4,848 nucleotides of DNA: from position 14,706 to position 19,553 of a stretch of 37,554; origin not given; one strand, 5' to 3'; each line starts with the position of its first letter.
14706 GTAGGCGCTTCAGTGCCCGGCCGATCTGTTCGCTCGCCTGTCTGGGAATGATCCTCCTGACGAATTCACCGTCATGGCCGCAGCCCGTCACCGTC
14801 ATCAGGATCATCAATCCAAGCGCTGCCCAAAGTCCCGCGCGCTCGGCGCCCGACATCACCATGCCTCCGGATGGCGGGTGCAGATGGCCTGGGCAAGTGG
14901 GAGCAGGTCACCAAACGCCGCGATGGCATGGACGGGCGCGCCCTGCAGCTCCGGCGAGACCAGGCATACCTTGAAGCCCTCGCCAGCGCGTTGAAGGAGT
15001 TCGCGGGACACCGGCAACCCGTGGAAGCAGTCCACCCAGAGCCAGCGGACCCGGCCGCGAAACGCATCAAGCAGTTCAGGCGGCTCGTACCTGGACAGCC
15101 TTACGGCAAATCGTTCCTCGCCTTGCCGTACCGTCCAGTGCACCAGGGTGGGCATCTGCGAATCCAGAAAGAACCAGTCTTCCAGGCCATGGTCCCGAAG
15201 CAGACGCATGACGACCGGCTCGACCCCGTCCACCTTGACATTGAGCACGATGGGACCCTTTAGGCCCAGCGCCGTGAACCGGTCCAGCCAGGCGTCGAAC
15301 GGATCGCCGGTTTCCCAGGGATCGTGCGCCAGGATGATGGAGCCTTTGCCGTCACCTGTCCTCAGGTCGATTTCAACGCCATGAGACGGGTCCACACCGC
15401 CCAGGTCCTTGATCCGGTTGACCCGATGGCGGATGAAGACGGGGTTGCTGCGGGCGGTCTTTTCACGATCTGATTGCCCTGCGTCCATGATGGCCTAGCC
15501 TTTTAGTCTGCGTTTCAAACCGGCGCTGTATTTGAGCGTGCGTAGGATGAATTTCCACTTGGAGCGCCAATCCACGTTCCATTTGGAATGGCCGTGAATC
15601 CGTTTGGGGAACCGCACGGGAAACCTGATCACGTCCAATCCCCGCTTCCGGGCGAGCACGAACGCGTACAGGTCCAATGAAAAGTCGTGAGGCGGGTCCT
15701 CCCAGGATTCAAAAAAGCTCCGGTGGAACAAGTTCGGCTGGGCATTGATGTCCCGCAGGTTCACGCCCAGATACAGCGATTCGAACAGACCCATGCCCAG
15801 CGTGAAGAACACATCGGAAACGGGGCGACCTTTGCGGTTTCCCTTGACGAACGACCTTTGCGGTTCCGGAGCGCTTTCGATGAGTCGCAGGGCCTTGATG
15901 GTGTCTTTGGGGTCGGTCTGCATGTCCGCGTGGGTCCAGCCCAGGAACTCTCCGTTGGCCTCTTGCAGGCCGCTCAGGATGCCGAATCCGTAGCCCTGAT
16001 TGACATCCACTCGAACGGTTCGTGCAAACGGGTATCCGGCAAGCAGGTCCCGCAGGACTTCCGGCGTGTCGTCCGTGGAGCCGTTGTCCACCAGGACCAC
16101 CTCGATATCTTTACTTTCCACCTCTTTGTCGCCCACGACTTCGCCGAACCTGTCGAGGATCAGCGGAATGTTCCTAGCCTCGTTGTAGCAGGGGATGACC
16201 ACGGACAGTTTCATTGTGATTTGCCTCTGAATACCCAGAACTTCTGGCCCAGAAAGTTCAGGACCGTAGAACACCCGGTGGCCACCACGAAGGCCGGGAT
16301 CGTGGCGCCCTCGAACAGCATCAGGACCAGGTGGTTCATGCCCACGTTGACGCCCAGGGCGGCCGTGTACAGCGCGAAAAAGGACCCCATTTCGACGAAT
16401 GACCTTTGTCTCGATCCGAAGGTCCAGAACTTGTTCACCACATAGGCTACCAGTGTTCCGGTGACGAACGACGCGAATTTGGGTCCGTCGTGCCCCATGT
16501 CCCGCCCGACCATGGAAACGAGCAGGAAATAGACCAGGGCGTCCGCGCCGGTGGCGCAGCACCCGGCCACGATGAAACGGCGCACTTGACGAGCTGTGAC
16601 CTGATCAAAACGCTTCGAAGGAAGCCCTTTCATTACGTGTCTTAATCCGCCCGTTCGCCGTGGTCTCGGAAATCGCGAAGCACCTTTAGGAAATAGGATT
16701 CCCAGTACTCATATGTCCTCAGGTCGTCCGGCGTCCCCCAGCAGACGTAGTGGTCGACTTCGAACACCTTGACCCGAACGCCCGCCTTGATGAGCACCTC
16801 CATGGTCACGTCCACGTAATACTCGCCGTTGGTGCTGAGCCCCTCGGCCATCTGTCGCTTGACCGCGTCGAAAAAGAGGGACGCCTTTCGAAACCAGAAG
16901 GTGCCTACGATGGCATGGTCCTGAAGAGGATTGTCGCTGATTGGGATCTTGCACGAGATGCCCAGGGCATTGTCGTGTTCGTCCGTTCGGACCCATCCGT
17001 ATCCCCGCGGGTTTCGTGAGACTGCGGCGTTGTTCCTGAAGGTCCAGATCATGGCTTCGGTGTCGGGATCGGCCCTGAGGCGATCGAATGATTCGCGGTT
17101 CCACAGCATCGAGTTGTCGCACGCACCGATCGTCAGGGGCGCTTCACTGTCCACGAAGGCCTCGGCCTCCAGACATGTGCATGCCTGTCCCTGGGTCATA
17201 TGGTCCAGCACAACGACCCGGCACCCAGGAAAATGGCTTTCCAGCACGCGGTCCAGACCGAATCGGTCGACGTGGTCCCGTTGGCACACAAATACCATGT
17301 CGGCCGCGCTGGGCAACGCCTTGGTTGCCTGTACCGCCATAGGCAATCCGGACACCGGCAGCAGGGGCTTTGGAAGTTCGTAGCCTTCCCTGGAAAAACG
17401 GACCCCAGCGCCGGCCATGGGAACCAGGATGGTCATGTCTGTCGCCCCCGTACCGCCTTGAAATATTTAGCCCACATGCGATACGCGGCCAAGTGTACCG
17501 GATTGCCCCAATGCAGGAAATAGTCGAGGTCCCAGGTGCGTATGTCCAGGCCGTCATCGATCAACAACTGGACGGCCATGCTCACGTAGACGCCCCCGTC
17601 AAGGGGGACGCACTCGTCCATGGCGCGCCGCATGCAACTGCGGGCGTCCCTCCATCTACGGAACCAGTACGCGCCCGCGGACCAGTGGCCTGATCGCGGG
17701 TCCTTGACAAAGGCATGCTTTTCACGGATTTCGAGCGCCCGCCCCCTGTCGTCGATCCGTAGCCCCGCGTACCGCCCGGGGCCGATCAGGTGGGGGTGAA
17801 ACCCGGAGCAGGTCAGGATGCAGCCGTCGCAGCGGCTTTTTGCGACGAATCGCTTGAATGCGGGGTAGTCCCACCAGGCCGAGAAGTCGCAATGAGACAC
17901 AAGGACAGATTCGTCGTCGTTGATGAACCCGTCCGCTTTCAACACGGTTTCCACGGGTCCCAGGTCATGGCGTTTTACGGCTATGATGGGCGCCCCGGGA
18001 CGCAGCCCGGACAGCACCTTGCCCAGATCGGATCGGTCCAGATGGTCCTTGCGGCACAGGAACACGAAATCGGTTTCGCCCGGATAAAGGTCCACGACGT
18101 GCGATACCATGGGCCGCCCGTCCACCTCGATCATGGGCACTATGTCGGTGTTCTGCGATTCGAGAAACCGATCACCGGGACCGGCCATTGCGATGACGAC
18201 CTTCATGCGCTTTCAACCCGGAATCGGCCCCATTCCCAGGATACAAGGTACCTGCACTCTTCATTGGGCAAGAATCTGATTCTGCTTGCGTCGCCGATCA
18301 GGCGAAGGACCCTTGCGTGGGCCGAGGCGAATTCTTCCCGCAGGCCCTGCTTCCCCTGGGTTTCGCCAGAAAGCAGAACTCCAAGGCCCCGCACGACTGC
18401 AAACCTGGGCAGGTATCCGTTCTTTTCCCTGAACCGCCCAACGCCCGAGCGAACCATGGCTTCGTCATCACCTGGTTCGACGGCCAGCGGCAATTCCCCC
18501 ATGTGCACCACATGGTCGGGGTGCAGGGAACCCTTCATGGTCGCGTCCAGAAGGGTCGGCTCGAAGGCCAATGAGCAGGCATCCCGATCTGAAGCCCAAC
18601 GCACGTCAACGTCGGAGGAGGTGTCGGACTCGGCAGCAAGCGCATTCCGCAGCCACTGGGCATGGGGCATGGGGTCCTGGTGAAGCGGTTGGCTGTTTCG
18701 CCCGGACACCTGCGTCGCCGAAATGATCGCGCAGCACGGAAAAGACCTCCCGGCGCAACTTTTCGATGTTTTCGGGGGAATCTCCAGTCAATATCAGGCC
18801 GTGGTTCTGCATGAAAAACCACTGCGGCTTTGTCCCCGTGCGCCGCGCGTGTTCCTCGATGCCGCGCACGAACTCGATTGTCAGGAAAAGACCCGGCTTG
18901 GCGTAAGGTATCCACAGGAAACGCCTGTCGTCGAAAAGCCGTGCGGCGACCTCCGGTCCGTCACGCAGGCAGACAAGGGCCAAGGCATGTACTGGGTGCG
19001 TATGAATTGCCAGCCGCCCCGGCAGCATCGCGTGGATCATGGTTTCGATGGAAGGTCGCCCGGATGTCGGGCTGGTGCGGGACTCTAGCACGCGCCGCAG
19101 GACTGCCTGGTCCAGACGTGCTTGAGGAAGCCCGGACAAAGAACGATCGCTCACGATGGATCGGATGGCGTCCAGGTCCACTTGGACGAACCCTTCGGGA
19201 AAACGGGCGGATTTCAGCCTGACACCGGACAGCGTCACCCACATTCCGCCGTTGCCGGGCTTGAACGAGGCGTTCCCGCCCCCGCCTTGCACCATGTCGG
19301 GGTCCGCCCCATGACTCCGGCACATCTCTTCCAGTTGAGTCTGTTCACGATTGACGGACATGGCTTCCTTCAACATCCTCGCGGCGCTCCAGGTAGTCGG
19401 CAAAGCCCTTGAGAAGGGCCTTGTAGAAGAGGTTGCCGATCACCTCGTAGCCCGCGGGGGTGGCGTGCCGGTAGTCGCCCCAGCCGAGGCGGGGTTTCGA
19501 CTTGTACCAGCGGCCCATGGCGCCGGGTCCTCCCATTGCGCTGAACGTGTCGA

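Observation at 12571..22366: Nine-gene translationally coupled operon combining three envelope-modification functions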

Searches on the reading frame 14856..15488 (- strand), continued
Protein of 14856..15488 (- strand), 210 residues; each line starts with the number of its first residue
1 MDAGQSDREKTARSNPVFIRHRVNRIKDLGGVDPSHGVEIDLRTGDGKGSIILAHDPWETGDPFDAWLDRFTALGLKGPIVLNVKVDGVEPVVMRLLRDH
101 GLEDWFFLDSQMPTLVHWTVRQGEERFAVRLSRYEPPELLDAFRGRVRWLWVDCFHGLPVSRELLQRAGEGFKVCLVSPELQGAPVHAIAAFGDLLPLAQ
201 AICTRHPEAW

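Call 102: search_protein_families(library=pfam, proteins=[L062:3467-4429:+, L073:4109-7186:+, L075:10948-12708:+, L053:8526-10109:+, L079:17787-18947:+, L087:13224-14984:+, L088:6359-8002:+, L089:16759-18525:-, L089:21823-24084:-, L087:9456-11438:+], max_evalue=0.01)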
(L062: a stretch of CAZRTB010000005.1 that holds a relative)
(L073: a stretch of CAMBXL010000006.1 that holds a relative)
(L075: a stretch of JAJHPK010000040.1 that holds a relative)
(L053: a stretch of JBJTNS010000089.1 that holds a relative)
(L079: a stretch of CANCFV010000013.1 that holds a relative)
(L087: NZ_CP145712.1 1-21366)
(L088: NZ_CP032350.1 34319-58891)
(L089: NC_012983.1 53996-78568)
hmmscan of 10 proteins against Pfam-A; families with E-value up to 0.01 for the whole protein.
L062:3467-4429:+ (320 aa): 7 families
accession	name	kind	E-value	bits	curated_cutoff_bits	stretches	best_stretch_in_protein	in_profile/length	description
PF01370.27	Epimerase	-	1.9e-44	152.3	20.9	1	6-242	1-240/240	NAD dependent epimerase/dehydratase family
PF16363.11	GDP_Man_Dehyd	-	4.9e-39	135.1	27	1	7-307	1-331/332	GDP-mannose 4,6 dehydratase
PF01073.25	3Beta_HSD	-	3.9e-20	72.5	22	1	8-233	2-233/280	3-beta hydroxysteroid dehydrogenase/isomerase family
PF02719.21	Polysacc_synt_2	-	2.6e-14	53.5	20.2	2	6-123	1-127/293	Polysaccharide biosynthesis protein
PF04321.23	RmlD_sub_bind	-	6.7e-13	48.8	27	1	4-266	1-237/287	RmlD substrate binding domain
PF13460.12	NAD_binding_10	-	3.4e-07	30.8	27.2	1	10-143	1-112/184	NAD(P)H-binding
PF07993.18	NAD_binding_4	-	2.5e-06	27.3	20.1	1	8-187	1-214/258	Male sterility protein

L073:4109-7186:+ (1025 aa): 7 families
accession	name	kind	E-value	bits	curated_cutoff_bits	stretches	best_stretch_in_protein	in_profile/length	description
PF00733.27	Asn_synthase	-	1.8e-60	205.9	21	2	250-617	4-330/354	Asparagine synthase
PF13537.11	GATase_7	-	2.7e-46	157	25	1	50-168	2-122/123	Glutamine amidotransferase domain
PF13522.11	GATase_6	-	2.7e-44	150.7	27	1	32-163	1-130/130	Glutamine amidotransferase domain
PF02540.23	NAD_synthase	-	8.5e-06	25.5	21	0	696-729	7-40/242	NAD synthase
PF06508.19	QueC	-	3.2e-05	24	22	1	710-779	2-69/210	Queuosine biosynthesis protein QueC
PF01171.26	ATP_bind_3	-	3.5e-05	24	27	0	710-772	2-70/182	PP-loop family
PF04439.18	Adenyl_transf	-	0.0023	17.5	22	1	214-353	124-261/279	Streptomycin adenylyltransferase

L075:10948-12708:+ (586 aa): 0 families

L053:8526-10109:+ (527 aa): 0 families

L079:17787-18947:+ (386 aa): 2 families
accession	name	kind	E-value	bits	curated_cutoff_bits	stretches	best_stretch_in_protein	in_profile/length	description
PF01041.23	DegT_DnrJ_EryC1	-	2.8e-107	359.5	19.8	1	9-380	3-359/360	DegT/DnrJ/EryC1/StrS aminotransferase family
PF00155.27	Aminotran_1_2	-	0.00019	21.2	19.7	1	28-130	40-152/361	Aminotransferase class I and II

L087:13224-14984:+ (586 aa): 0 families

L088:6359-8002:+ (547 aa): 0 families

L089:16759-18525:- (588 aa): 3 families
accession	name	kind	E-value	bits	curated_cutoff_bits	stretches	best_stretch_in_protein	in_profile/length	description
PF12804.13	NTP_transf_3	-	2.1e-08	34.9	27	1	7-143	5-131/160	MobA-like NTP transferase domain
PF00483.29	NTP_transferase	-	3.5e-07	30.5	21.2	1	8-224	7-218/245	Nucleotidyl transferase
PF01128.25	IspD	-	0.0022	18.2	27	0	2-43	2-40/221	2-C-methyl-D-erythritol 4-phosphate cytidylyltransferase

L089:21823-24084:- (753 aa): 5 families
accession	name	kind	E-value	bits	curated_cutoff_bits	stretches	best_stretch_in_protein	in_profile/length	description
PF00535.33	Glycos_transf_2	-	2.2e-50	171.3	23.3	2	216-376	1-167/168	Glycosyl transferase family 2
PF13641.12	Glyco_tranf_2_3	-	1.2e-15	58.6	27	1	470-691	1-213/230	Glycosyltransferase like family 2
PF10111.15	Glyco_tranf_2_2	-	4.6e-15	56.3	27.3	2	473-676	1-203/276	Glycosyltransferase like family 2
PF13506.12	Glyco_transf_21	-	0.00015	21.8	21.7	1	530-685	8-150/174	Glycosyl transferase family 21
PF13632.12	Glyco_trans_2_3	-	0.00088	19.6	27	0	596-690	31-123/198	Glycosyl transferase family group 2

L087:9456-11438:+ (660 aa): 1 family
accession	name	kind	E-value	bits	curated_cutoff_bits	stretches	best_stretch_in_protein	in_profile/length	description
PF00485.24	PRK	-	8.4e-37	127.3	22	1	369-544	1-189/196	Phosphoribulokinase / Uridine kinase family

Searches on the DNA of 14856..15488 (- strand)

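Call 97: search_dna_similar(query=L087:6022-14984:+, collection=ecoli_genomes, mode=near, max_rows=15)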
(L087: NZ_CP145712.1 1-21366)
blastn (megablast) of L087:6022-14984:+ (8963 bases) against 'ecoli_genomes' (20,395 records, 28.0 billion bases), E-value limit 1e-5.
Records with a match: 2; places in all: 2; records where one place covers at least 80% of the query: 2.
Genomes with a match: 2 of 5426; with a place that covers at least 80% of the query: 2. Places per genome that has any: lowest 1, median 1, highest 1. On chromosomes: 0 places; on plasmids: 2.
Best place of each record, by identity: >=99% 2.
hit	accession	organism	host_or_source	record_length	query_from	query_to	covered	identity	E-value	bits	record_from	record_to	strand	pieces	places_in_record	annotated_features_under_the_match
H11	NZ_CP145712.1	Escherichia coli strain S1-CAM-01-A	Homo sapiens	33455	1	8963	100%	100.0%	0e+0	16552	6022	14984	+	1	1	uridine kinase | hypothetical protein | sugar phosphate nucleotidyltransferase | class II aldolase/adducin family protein | HAD family hydrolase | and 3 other names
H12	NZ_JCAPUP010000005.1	Escherichia coli strain ES3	Aquarana catesbeiana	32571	1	8963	100%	100.0%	0e+0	16547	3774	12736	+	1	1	uridine kinase | hypothetical protein | sugar phosphate nucleotidyltransferase | class II aldolase/adducin family protein | HAD family hydrolase | and 3 other names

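Call 98: search_dna_similar(query=L087:6022-14984:+, collection=plasmids, mode=near, max_rows=15)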
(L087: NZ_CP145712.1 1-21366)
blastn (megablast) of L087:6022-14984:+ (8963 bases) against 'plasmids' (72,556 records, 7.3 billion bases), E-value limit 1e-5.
Records with a match: 1; places in all: 1; records where one place covers at least 80% of the query: 1.
Best place of each record, by identity: >=99% 1.
By first word of the organism name: Escherichia 1.
By predicted mobility (MOB-suite, as given by PLSDB): non-mobilizable 1.
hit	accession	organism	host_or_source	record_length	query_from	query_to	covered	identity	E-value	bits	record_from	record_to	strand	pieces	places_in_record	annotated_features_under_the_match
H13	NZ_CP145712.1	Escherichia coli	Homo sapiens,stool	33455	1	8963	100%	100.0%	0e+0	16552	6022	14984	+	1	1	uridine kinase | hypothetical protein | NTP transferase domain-containing protein | class II aldolase/adducin family protein | HAD family hydrolase | and 3 other names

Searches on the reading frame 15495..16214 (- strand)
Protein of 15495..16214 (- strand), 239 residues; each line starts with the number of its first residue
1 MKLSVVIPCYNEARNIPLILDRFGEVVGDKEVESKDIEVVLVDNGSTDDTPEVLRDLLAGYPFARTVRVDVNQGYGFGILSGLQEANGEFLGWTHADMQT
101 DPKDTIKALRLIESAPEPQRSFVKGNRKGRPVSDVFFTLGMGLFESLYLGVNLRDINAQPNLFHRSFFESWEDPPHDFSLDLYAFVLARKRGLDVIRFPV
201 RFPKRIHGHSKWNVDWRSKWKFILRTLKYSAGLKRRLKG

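Call 4: search_protein_families(library=pfam, proteins=[window:15495-16214:-], max_evalue=0.01)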
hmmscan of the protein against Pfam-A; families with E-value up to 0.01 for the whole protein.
window:15495-16214:- (239 aa): 1 family
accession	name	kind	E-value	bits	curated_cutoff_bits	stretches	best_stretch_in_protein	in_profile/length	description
PF00535.33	Glycos_transf_2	-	5.6e-21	75.6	23.3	1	4-141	1-129/168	Glycosyl transferase family 2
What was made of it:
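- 15495..16214 (-): Soluble GT2 (239 aa) of the polyprenyl-phosphate glycosyltransferase type. Glycos_transf_2 5.6e-21 (call 4).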

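Call 5: search_protein_families(library=ncbifam, proteins=[window:15495-16214:-], max_evalue=0.01)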
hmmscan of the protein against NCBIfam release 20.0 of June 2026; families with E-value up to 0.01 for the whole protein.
window:15495-16214:- (239 aa): 15 families
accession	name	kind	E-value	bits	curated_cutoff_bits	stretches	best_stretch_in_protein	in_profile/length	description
NF007986.1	PRK10714.1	equivalog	4.3e-12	45.7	529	1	2-117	7-117/316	undecaprenyl-phosphate 4-deoxy-4-formamido-L-arabinose transferase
NF038302.1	EPS_HpsE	equivalog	5e-12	45.4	300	1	1-114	1-113/307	hormogonium polysaccharide biosynthesis glycosyltransferase HpsE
NF047588.1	GlcsyltransPgfSStrep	equivalog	7.2e-12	45.1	500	1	1-169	1-165/308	glycosyltransferase PgfS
TIGR04283.1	glyco_like_mftF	equivalog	1e-11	44.8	182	1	3-110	1-94/221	TIGR04283 family arsenosugar biosynthesis glycosyltransferase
TIGR03937.1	PgaC_IcaA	equivalog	1.1e-11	44.3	422.3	1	2-146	46-182/407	poly-beta-1,6-N-acetyl-D-glucosamine synthase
NF041875.1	EPS_EpsD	equivalog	6.5e-10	38.9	370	1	3-103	1-95/325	exopolysaccharide biosynthesis glycosyltransferase EpsD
NF007482.0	PRK10073.1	equivalog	4.9e-09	35.6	423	1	2-103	7-101/334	glycosyltransferase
NF010496.0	PRK13915.1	equivalog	3.1e-06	26.5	262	1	2-107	32-136/307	glucosyl-3-phosphoglycerate synthase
TIGR03965.1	mycofact_glyco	equivalog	1.1e-05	24.5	280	1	3-101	76-168/467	mycofactocin biosynthesis glycosyltransferase MftF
NF047683.1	TeichurnBiosyTuaG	equivalog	2.4e-05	24.1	400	1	3-111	8-110/252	teichuronic acid biosynthesis protein TuaG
NF058614.1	PPMAGASynPpgS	equivalog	4.3e-05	23.1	370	1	5-107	4-92/226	polyprenyl-phospho-N-acetylgalactosaminyl synthase PpgS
NF041391.1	DPhHxTase_Halo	equivalog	0.00058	18.9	375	1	9-108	3-88/213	dolichyl-phosphate hexose transferase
NF050819.1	PolSacchBiosHfsG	equivalog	0.00066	18.9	500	1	24-112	26-117/302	polysaccharide biosynthesis protein HfsG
TIGR03111.1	glyc2_xrt_Gpos1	hypoth_equivalog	0.0051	15.7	363.95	1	3-101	51-145/439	TIGR03111 family XrtG-associated glycosyltransferase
TIGR04182.1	glyco_TIGR04182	equivalog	0.01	15.3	325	0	3-206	2-194/293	S-layer glycoprotein N-glycosyltransferase AglJ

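Call 73: search_solved_structures(query=window:15495-16214:-, max_evalue=0.001)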
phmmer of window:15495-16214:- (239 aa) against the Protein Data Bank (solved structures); distinct sequences matched with E-value up to 0.001: 12.
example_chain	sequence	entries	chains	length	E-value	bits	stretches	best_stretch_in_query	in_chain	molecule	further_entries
5mlz_A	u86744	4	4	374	2.2e-10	43.8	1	1-230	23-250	Dolichol monophosphate mannose synthase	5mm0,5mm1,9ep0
9hwj_A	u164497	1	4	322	1.7e-08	37.6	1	2-117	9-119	Undecaprenyl-phosphate 4-deoxy-4-formamido-L-arabinose transferase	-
3bcv_A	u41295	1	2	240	4.3e-08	36.3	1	2-101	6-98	Putative glycosyltransferase protein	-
9bhc_C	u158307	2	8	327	1.4e-07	34.6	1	2-113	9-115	Undecaprenyl-phosphate 4-deoxy-4-formamido-L-arabinose transferase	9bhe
8vxh_A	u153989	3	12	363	2e-07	34.1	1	2-113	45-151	Undecaprenyl-phosphate 4-deoxy-4-formamido-L-arabinose transferase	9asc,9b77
2z87_A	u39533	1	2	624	2.7e-07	33.7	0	4-102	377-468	Chondroitin synthase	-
2z86_A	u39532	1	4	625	2.7e-07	33.6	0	4-102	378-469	Chondroitin synthase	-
6yv7_B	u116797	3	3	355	7.7e-07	32.2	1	2-107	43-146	Glycosyl transferase, family 2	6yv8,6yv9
6yv7_A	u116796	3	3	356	7.8e-07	32.2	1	2-107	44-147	Glycosyl transferase, family 2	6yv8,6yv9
5ekp_C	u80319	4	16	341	5.4e-05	26.1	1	2-108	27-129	Uncharacterized glycosyltransferase sll0501 | Glycosyltransferase sll0501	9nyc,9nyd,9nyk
9nye_A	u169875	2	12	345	5.6e-05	26.1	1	2-108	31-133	Glycosyltransferase sll0501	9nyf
5eke_A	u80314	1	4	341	9.5e-05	25.3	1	2-106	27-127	Uncharacterized glycosyltransferase sll0501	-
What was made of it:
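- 15495..16214 (-): Best solved relatives are P. furiosus DPMS 5mlz (2.2e-10, whole catalytic domain), then ArnC and GtrB sll0501 (call 73).
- On Gtr-type three-component glycosylation system: The best solved relatives are DPMS (whole catalytic domain), ArnC and GtrB (call 73).
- GT2 is closest to DPMS, ArnC and GtrB (call 73). The transferase next to GtrA is a GT-A-fold GT2 closest to DPMS and ArnC (call 73).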

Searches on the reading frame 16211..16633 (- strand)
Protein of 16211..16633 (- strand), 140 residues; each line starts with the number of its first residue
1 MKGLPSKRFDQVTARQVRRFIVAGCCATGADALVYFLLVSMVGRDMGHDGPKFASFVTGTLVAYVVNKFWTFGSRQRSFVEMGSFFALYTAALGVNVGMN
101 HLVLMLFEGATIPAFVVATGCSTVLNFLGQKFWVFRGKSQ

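Call 4: search_protein_families(library=pfam, proteins=[window:16211-16633:-], max_evalue=0.01)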
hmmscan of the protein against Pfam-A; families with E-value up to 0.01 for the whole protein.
window:16211-16633:- (140 aa): 1 family
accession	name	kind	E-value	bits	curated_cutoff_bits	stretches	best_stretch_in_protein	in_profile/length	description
PF04138.20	GtrA_DPMS_TM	-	1.9e-19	70.5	26.1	1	19-135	1-117/117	GtrA/DPMS, transmembrane domain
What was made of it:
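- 16211..16633 (-): GtrA-family small membrane protein (140 aa). Either a flippase candidate or the membrane partner of the GT2. GtrA_DPMS_TM 1.9e-19, full-length match (call 4).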

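Call 5: search_protein_families(library=ncbifam, proteins=[window:16211-16633:-], max_evalue=0.01)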
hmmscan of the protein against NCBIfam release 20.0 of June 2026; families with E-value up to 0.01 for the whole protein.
window:16211-16633:- (140 aa): 1 family
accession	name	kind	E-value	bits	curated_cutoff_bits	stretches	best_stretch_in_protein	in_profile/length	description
NF037976.1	gtrA_1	subfamily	1.2e-05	25.4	50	0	57-91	42-76/126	GtrA family protein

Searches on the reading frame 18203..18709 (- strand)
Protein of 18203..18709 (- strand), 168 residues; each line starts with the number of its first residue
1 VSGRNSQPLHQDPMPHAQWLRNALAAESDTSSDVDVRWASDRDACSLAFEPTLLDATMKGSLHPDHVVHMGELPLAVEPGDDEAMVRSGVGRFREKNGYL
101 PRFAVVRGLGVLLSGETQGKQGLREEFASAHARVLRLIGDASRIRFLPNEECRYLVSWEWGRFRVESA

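Call 4: search_protein_families(library=pfam, proteins=[window:18203-18709:-], max_evalue=0.01)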
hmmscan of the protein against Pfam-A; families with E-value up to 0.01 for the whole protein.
window:18203-18709:- (168 aa): 0 families

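Call 5: search_protein_families(library=ncbifam, proteins=[window:18203-18709:-], max_evalue=0.01)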
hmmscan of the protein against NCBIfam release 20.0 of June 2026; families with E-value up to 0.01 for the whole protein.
window:18203-18709:- (168 aa): 0 families

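Call 84: search_protein_families(library=pfam, proteins=[window:18203-18709:-], max_evalue=1)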
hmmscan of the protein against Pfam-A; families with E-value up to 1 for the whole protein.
window:18203-18709:- (168 aa): 0 families
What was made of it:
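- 18203..18709 (-): C-terminal part of the aldolase-like protein, in a different reading frame (168-aa ORF). Either a frameshift or a split gene. No Pfam hit (calls 4, 84).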

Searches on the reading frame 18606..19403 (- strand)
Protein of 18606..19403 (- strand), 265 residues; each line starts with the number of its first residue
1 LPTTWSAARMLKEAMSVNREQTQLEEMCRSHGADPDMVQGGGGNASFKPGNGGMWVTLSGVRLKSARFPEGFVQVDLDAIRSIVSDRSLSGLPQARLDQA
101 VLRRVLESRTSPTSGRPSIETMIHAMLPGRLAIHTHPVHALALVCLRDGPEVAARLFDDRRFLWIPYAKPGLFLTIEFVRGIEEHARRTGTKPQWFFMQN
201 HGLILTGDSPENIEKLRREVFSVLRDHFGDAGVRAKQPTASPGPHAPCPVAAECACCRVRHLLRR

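Call 4: search_protein_families(library=pfam, proteins=[window:18606-19403:-], max_evalue=0.01)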
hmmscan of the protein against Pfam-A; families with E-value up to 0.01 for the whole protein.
window:18606-19403:- (265 aa): 1 family
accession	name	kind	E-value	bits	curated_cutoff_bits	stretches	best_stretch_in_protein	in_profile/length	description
PF00596.27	Aldolase_II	-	1.1e-16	61.7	22.2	1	26-212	5-167/183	Class II Aldolase and Adducin N-terminal domain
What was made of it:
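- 18606..19361 (-): Class II aldolase-like protein, N-terminal catalytic part (251 aa from ATG 19361). Aldolase_II 1.1e-16 (call 4).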

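Call 5: search_protein_families(library=ncbifam, proteins=[window:18606-19403:-], max_evalue=0.01)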
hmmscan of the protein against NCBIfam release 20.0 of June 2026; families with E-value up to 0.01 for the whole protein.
window:18606-19403:- (265 aa): 12 families
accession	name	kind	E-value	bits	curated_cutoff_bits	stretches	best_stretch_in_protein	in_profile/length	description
NF006190.0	PRK08324.1-4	equivalog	7.4e-20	70.6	1014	1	14-211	11-202/689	bifunctional aldolase/short-chain dehydrogenase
TIGR02632.1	RhaD_aldol-ADH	equivalog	3.1e-18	65.5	567.75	1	30-216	8-193/676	bifunctional rhamnulose-1-phosphate aldolase/short-chain dehydrogenase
NF006196.0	PRK08324.2-4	equivalog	4e-16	58.5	831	1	16-214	12-206/657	bifunctional aldolase/short-chain dehydrogenase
NF006195.0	PRK08324.2-3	equivalog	1.5e-15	56.5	931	1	15-212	19-209/678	bifunctional aldolase/short-chain dehydrogenase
NF006194.0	PRK08324.2-2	equivalog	2.7e-14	52.7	686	1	9-208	12-205/703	bifunctional aldolase/short-chain dehydrogenase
NF006192.0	PRK08324.1-6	equivalog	4.5e-14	51.8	639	1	25-241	30-240/685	bifunctional aldolase/short-chain dehydrogenase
NF006193.0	PRK08324.2-1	subfamily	1.6e-13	49.7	1213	1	114-239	138-257/705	bifunctional aldolase/short-chain dehydrogenase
NF006189.0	PRK08324.1-3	equivalog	1e-10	40.7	634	1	32-211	36-212/701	bifunctional rhamnulose-1-phosphate aldolase/short-chain dehydrogenase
NF006188.0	PRK08324.1-1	equivalog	7.2e-10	37.8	1152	1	22-232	8-215/679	bifunctional aldolase/short-chain dehydrogenase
NF006191.0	PRK08324.1-5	equivalog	5.9e-09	34.8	1240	1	113-209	123-213/706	bifunctional aldolase/short-chain dehydrogenase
NF006197.0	PRK08324.2-5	equivalog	3.8e-07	28.9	627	1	29-177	25-172/583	bifunctional aldolase/short-chain dehydrogenase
TIGR03328.1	salvage_mtnB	equivalog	0.0086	15.6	137.05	0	37-141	13-93/194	methylthioribulose 1-phosphate dehydratase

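Call 24: search_solved_structures(query=window:18606-19361:-, max_evalue=1)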
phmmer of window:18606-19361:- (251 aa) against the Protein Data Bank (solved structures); distinct sequences matched with E-value up to 1: 1.
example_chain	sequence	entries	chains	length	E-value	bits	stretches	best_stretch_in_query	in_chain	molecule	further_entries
3m4r_A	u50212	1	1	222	1.4e-11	47.4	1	15-195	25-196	Uncharacterized protein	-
